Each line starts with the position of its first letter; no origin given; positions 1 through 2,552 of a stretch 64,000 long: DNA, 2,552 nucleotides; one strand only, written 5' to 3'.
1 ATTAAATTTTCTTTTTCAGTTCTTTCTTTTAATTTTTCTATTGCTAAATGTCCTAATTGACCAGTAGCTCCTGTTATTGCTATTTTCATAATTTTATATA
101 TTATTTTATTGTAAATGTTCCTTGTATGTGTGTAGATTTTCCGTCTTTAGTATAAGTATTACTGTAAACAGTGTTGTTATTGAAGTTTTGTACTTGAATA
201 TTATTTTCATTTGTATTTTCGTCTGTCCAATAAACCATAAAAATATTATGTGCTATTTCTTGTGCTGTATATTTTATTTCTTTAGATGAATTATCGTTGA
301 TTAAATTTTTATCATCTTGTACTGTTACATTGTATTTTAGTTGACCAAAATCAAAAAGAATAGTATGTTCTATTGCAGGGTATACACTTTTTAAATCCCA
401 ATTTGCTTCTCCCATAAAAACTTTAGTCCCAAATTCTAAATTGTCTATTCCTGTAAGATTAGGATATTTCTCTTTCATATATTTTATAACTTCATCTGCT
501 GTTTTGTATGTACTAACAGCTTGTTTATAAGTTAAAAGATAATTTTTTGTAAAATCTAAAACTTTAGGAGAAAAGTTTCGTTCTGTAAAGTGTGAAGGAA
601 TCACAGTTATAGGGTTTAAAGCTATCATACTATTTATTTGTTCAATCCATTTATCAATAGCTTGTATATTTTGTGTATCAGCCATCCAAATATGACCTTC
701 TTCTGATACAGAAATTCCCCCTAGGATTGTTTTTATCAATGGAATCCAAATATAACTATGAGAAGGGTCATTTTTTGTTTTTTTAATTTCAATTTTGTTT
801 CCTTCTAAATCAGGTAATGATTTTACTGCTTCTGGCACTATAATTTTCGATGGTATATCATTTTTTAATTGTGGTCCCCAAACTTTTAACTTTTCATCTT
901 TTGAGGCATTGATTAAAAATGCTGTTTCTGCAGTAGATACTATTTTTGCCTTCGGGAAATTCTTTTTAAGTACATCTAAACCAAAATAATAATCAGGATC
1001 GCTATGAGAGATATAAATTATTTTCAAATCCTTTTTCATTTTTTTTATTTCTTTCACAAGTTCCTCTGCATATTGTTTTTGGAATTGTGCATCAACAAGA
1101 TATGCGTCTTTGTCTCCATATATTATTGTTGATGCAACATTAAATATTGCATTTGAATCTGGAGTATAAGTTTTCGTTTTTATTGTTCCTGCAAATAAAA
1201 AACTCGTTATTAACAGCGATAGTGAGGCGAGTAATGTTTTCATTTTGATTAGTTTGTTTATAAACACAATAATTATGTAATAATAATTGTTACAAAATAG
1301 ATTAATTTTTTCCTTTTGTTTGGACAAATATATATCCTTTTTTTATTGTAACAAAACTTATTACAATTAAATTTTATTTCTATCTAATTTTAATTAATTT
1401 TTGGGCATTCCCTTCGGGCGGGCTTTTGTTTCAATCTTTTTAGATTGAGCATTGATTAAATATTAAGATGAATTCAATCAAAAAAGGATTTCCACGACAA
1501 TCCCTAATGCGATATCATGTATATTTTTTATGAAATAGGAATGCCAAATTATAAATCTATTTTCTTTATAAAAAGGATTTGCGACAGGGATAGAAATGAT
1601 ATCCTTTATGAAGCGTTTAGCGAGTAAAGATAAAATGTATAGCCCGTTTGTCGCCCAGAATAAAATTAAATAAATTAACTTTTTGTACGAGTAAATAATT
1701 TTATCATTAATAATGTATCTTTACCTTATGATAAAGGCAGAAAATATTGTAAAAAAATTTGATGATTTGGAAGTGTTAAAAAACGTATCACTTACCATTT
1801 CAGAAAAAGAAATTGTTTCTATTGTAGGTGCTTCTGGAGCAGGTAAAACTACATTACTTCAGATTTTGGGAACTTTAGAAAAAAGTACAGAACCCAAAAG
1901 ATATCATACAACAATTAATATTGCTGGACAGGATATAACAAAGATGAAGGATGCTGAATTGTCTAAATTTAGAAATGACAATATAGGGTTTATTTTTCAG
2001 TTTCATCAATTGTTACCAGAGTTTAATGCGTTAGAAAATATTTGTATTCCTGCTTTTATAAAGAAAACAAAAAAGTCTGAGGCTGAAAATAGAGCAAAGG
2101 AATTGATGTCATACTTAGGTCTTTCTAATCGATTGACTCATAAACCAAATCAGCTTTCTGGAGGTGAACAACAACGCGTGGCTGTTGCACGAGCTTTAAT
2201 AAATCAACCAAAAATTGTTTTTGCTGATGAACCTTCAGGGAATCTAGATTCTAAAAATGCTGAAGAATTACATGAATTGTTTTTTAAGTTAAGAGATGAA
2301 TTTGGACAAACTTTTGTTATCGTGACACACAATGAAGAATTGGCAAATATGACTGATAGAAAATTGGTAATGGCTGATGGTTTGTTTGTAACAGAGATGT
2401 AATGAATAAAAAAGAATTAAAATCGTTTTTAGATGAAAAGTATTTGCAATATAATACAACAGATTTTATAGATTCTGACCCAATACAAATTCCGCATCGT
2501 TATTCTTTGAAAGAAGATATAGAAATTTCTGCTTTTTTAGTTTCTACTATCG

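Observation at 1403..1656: Dispersed family of 76-110 nt intergenic elements with conserved ends, a variable centre and compensatory changes in three helices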

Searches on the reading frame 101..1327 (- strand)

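Call 37: search_protein_families(library=pfam, proteins=[window:101-1327:-])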
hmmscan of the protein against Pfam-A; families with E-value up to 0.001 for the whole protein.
window:101-1327:- (408 aa): 3 families
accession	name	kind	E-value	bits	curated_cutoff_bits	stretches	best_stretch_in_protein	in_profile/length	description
PF22036.2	MoaF_like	-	2.8e-14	53.2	27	1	321-406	3-94/94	MoaF-like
PF00753.33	Lactamase_B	-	1.1e-07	32.4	22.7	1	63-177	5-117/196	Metallo-beta-lactamase superfamily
PF19583.5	ODP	-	3.6e-06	27.4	27.2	1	66-141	5-81/194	ODP family beta lactamase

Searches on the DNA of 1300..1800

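Call 8: search_rna_families(source=window, start=1350, end=1720, threshold=evalue, max_evalue=10, show_alignments=4)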
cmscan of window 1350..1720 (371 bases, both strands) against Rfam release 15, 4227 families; matches with E-value up to 10: 7.
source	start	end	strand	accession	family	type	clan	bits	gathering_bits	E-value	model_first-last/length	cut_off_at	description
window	1412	1515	-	RF01705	Flavo-1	Gene; sRNA;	-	45.4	42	8.9e-09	1-76/76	no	Flavo-1 RNA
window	1579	1653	+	RF01705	Flavo-1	Gene; sRNA;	-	37.6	42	1.2e-06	1-76/76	no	Flavo-1 RNA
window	1432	1491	+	RF00904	mir-392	Gene; miRNA;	-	20.9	62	0.15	1-75/75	no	mir-392 microRNA precursor family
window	1470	1609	+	RF03146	RAGATH-9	Gene; sRNA;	-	19.6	75.2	0.37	1-173/173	no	RAGATH-9 RNA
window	1423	1521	-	RF01749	pan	Cis-reg;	-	16.7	36.2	2.3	1-92/92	no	pan motif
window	1352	1426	+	RF04181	rteR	Gene; sRNA;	-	16.3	72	6.9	1-84/84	no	rteR sRNA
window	1376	1394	-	RF01326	CRISPR-DR13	Gene; CRISPR;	-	15.8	37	8.7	1-30/30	no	CRISPR RNA direct repeat element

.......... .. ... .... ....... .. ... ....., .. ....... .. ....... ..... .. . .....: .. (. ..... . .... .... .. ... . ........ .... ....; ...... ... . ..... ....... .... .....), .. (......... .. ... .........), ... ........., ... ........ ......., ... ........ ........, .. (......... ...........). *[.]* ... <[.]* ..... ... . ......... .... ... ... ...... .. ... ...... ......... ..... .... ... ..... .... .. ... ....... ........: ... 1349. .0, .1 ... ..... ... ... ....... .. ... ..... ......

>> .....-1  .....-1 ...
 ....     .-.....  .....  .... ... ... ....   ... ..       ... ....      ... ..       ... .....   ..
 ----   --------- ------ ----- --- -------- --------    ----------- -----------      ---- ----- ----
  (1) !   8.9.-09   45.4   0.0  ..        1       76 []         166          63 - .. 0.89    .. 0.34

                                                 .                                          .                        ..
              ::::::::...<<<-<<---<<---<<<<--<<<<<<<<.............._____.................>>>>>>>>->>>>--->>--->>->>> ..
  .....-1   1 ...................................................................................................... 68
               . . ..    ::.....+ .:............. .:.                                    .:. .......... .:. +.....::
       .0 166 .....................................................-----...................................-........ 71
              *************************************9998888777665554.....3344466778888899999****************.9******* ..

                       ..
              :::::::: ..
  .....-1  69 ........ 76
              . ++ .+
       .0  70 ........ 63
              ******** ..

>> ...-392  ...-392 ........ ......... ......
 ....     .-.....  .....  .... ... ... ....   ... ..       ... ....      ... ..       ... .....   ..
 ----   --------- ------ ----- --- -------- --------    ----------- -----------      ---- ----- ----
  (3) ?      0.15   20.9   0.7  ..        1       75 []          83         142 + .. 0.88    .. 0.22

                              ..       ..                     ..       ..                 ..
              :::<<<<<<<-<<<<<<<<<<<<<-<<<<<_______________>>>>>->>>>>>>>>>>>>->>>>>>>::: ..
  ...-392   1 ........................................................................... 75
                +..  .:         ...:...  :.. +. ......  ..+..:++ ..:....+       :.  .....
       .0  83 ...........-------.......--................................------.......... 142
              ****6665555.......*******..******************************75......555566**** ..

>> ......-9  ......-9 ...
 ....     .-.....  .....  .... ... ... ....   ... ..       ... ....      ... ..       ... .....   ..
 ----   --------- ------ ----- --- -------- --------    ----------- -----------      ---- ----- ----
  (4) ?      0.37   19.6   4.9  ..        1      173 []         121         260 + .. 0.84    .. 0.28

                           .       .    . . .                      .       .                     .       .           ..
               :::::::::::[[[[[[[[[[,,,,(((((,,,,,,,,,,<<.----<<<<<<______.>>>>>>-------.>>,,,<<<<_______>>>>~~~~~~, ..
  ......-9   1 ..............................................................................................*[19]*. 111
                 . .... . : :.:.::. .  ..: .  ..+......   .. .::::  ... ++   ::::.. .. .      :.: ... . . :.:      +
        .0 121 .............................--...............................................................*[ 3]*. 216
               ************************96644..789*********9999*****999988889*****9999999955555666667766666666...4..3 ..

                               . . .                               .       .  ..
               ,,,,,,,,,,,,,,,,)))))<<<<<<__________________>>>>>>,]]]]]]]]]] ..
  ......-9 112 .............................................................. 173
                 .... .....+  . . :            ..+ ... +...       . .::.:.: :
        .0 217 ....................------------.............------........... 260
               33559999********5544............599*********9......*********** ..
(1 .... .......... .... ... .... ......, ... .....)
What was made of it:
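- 1581..1656 (-): Copy b, degenerate and lacking the P3 mini-hairpin. P1 is GCGAC/GUCGC and P2a is GGG/CCC. With copy a it forms a tail-to-tail inverted doublet with a 70-nt gap. Rfam 37.6 bits, below the gathering score of 42 (call 8).
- The internal loops are purine-rich on the Rfam strand (call 8).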

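Call 106: search_with_rna_model(model_id=R1, source=window, start=1300, end=1800, filters=off, max_evalue=10, show_alignments=4)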
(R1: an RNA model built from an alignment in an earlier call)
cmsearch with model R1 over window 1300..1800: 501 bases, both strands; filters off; matches with E-value up to 10: 9.
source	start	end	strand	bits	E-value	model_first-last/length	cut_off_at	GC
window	1403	1510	+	66.1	3e-16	1-85/85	no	0.37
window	1581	1656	-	42.5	2.2e-10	1-85/85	no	0.42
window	1554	1580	+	9.8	0.031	34-66/85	no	0.15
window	1553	1579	-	7.7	0.11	34-66/85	no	0.15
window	1420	1506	-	4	0.9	18-79/85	no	0.3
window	1337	1356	-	3.4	1.3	39-61/85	no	0.15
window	1769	1793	+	2.4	2.2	1-85/85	no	0.32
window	1691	1751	-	1.6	3.6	31-68/85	no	0.2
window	1338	1356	+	0.3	7.5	40-58/85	no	0.11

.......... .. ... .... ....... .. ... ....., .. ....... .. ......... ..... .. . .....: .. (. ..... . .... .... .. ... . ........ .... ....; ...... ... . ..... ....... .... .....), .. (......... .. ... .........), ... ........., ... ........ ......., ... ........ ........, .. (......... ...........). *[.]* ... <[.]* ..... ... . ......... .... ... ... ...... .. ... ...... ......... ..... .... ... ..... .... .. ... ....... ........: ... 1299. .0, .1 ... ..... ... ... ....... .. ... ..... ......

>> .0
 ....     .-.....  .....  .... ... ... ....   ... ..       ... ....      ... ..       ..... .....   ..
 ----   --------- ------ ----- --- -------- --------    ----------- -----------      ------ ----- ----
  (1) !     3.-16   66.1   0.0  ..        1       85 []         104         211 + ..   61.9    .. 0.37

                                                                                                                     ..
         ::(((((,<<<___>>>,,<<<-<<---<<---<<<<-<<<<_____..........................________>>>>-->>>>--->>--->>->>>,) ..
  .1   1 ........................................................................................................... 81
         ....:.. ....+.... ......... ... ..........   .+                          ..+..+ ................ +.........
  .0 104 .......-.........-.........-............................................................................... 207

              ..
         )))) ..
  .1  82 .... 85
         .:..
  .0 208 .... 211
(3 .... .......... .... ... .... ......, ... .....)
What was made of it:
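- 1554..1580 (+): Possible fragment of a third copy, the central AATC...GGATTT part only, directly abutting copy b. R1 with filters off: 9.8 bits, E=0.03 within a 500-nt search, model positions 34-66 (call 106).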

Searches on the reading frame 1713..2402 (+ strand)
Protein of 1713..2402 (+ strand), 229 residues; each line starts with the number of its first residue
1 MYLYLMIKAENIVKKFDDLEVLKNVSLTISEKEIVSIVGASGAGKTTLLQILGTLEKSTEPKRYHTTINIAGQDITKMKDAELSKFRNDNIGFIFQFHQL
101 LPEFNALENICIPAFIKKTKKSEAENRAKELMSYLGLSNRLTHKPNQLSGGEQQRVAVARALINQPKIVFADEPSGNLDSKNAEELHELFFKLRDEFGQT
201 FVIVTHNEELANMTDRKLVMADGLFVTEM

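Call 37: search_protein_families(library=pfam, proteins=[window:1713-2402:+])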
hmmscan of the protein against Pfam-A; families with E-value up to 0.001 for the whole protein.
window:1713-2402:+ (229 aa): 5 families
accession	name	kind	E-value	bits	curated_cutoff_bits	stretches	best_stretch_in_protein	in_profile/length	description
PF00005.33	ABC_tran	-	7.9e-33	114.4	25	1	22-175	1-136/137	ABC transporter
PF02463.25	SMC_N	-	1.6e-07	31.5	40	1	31-216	23-207/220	RecF/RecN/SMC N terminal domain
PF13304.12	AAA_21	-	7.2e-07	30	27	0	35-95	2-74/304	AAA domain, putative AbiEii toxin, Type IV TA system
PF13175.12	AAA_15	-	3.8e-06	27.2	32.1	1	22-89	14-71/374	AAA ATPase domain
PF13521.12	AAA_28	-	0.00062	20.5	27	0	35-82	2-42/164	AAA domain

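Call 56: find_encoding_contigs(protein=window:1713-2402:+, flank=2000, max_places=10)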
Protein window:1713-2402:+ (229 aa): no gene with exactly this product is on record in the collection.
